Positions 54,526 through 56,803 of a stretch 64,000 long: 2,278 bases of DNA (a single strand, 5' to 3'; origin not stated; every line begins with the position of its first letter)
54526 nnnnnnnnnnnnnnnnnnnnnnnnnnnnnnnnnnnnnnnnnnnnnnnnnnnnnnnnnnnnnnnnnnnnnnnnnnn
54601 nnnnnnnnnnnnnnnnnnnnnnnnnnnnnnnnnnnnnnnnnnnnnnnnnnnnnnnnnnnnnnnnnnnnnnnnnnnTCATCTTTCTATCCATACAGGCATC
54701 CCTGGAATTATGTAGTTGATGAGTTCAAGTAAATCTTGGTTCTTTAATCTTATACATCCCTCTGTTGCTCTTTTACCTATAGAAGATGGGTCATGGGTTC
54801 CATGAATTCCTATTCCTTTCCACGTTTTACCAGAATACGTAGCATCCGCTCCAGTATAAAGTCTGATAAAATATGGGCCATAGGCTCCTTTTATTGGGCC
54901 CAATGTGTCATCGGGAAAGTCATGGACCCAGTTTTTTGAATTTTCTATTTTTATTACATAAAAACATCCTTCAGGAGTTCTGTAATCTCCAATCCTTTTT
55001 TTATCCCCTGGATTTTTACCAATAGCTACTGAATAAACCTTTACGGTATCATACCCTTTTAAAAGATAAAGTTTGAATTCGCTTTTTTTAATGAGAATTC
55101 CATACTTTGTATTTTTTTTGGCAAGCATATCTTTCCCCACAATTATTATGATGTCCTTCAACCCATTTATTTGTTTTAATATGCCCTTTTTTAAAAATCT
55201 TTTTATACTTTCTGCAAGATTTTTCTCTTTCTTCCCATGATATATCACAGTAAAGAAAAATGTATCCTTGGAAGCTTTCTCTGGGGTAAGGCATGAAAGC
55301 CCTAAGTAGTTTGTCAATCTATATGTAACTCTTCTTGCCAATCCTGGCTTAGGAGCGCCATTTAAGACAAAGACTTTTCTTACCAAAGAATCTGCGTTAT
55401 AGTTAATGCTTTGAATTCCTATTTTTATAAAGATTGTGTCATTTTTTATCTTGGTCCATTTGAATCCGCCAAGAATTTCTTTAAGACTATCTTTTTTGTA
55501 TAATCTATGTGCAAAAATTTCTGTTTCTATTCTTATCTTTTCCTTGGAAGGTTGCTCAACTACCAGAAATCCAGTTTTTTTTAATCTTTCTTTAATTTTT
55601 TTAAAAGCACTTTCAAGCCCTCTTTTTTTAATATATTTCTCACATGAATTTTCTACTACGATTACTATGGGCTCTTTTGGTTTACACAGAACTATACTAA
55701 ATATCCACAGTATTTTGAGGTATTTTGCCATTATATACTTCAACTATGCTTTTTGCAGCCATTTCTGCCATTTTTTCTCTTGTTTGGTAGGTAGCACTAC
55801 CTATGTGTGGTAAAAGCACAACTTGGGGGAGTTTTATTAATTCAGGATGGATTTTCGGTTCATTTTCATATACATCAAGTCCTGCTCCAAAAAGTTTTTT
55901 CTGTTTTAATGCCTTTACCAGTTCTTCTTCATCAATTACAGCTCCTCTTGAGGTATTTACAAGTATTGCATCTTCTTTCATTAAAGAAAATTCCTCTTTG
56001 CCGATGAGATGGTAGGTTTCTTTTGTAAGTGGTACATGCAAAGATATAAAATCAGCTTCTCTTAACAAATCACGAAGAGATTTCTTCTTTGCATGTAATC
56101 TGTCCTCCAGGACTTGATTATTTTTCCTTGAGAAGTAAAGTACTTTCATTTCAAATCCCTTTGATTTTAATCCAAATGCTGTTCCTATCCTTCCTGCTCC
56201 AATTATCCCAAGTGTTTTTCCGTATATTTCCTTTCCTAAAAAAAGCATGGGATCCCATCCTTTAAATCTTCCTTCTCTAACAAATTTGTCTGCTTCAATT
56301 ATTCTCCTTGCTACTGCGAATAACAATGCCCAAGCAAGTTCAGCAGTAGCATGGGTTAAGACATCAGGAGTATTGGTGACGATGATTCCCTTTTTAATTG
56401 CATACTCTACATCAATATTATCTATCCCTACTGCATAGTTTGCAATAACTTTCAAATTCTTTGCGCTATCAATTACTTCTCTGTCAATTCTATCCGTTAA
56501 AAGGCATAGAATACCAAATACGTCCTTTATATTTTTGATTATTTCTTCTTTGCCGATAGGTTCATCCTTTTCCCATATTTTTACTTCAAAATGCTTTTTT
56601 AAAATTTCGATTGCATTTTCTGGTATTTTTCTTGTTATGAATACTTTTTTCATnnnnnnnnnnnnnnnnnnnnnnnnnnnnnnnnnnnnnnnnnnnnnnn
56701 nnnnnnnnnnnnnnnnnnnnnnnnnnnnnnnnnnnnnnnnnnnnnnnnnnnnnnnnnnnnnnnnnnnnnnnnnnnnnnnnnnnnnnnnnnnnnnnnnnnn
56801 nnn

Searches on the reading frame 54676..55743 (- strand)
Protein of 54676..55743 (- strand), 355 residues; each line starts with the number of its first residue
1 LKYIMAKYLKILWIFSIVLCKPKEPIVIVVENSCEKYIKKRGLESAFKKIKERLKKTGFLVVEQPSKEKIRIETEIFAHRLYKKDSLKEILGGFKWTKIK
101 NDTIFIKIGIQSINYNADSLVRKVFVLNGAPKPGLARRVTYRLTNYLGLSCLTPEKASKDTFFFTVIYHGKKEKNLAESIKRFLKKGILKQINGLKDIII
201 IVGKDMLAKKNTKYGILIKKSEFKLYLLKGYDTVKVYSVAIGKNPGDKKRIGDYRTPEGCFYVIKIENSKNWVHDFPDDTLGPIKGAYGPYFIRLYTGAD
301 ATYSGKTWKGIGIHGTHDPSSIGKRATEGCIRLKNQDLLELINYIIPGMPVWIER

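Call 47: search_protein_families(library=pfam, proteins=[window:54676-55743:-], max_evalue=0.001)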
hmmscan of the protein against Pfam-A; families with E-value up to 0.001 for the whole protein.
window:54676-55743:- (355 aa): 2 families
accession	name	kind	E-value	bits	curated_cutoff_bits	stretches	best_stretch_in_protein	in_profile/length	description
PF03734.19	YkuD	-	5.2e-21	76.2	23.4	1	214-353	2-146/146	L,D-transpeptidase catalytic domain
PF13399.11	LytR_C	-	5.4e-07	30.9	22.2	1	123-205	3-85/86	LytR cell envelope-related transcriptional attenuator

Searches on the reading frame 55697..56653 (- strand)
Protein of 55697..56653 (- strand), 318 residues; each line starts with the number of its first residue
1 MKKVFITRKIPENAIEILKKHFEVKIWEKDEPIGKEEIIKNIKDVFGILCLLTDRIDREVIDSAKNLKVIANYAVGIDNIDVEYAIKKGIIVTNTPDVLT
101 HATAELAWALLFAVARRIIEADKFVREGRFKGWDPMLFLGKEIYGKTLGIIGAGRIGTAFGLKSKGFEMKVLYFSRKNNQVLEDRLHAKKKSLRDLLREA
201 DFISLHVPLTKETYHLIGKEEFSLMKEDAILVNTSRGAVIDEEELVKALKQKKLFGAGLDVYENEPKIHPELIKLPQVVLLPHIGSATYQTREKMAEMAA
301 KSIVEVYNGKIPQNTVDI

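Call 47: search_protein_families(library=pfam, proteins=[window:55697-56653:-], max_evalue=0.001)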
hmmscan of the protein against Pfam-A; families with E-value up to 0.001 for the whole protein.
window:55697-56653:- (318 aa): 3 families
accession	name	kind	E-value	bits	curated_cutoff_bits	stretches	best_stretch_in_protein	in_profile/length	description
PF02826.25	2-Hacid_dh_C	-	6.7e-61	205.2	25.1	1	109-285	2-178/178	D-isomer specific 2-hydroxyacid dehydrogenase, NAD binding domain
PF00389.36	2-Hacid_dh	-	1.4e-34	119.1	24.6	1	4-316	1-133/134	D-isomer specific 2-hydroxyacid dehydrogenase, catalytic domain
PF03446.21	NAD_binding_2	-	1e-05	26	21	1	148-254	2-112/161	NAD binding domain of 6-phosphogluconate dehydrogenase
